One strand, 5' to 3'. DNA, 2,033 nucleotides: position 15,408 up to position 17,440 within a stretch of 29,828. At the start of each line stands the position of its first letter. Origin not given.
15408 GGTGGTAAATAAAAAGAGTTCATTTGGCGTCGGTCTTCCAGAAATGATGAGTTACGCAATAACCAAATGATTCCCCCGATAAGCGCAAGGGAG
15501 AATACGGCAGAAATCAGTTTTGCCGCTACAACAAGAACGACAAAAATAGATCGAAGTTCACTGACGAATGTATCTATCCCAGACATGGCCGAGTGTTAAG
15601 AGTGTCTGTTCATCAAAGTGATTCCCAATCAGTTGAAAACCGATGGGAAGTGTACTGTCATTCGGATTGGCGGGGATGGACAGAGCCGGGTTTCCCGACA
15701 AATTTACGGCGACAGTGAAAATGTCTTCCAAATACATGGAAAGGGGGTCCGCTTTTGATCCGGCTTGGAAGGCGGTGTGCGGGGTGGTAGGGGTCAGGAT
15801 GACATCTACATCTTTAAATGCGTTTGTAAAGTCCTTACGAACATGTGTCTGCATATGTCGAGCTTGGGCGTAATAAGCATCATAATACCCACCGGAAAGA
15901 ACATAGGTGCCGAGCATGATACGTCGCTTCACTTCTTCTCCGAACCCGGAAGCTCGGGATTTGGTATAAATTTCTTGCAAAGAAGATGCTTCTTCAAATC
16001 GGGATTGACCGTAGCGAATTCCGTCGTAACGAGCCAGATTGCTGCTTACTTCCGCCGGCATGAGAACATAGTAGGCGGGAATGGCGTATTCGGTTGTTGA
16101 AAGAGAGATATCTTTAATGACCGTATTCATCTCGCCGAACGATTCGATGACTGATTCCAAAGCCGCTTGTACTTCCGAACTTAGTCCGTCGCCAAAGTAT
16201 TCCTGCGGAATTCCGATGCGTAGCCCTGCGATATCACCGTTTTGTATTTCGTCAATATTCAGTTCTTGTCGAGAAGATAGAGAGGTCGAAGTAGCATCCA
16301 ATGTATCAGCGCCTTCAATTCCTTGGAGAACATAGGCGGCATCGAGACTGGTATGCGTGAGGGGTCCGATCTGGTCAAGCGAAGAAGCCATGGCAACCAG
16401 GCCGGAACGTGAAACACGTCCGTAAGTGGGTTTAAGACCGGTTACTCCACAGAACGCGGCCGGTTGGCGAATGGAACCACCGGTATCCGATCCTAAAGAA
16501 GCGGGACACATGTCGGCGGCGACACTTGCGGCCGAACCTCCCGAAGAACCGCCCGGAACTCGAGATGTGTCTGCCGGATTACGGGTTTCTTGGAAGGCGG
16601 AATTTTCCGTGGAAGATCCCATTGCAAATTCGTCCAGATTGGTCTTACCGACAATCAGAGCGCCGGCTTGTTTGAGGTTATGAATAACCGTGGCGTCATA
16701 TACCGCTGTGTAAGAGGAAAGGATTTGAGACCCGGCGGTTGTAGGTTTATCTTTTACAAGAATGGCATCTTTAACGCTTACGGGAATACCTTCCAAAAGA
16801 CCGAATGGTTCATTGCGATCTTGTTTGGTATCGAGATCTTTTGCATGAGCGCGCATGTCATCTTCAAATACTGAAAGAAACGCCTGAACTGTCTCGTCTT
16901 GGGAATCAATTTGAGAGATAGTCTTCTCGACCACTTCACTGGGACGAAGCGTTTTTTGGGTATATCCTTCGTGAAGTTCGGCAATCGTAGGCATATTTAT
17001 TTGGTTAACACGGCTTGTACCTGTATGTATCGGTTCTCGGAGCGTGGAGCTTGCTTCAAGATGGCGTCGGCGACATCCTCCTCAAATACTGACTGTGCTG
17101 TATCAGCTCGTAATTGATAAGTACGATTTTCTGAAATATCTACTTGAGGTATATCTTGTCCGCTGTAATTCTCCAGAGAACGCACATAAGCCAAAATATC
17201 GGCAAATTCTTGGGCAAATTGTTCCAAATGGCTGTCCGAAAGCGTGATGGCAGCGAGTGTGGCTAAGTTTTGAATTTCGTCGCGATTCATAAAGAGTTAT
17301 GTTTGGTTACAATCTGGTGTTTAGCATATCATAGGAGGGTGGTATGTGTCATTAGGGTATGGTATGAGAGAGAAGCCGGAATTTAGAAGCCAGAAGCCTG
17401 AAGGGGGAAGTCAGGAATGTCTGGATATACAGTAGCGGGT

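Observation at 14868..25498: Family of ~170-bp TA-flanked TIR elements carrying a long hairpin with compensatory mutations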

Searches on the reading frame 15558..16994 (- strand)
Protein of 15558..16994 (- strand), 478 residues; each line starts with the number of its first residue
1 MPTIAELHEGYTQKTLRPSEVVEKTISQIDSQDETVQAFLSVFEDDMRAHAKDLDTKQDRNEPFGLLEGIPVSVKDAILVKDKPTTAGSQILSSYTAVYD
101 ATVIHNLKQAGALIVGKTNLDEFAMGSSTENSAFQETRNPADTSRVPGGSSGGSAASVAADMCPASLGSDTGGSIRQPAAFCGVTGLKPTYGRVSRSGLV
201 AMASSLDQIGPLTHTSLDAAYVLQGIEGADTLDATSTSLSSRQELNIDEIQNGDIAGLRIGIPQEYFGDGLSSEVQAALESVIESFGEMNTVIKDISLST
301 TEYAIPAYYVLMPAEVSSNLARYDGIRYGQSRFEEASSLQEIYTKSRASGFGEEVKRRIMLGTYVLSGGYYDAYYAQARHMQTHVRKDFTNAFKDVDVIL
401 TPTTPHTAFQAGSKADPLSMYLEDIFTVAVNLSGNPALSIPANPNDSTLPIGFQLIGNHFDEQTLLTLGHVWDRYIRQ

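Call 13: search_protein_families(library=pfam, proteins=[window:15558-16994:-])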
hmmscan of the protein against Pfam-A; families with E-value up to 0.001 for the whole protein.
window:15558-16994:- (478 aa): 1 family
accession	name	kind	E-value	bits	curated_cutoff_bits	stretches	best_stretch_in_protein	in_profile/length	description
PF01425.27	Amidase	-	8.5e-148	493.5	27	1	20-466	1-445/445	Amidase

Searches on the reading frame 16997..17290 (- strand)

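Call 13: search_protein_families(library=pfam, proteins=[window:16997-17290:-])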
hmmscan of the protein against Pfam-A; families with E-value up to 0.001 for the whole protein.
window:16997-17290:- (97 aa): 1 family
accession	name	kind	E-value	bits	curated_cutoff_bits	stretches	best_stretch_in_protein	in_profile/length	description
PF02686.20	GatC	-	7.2e-10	39.4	23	1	17-91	1-66/66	Glu-tRNAGln amidotransferase C subunit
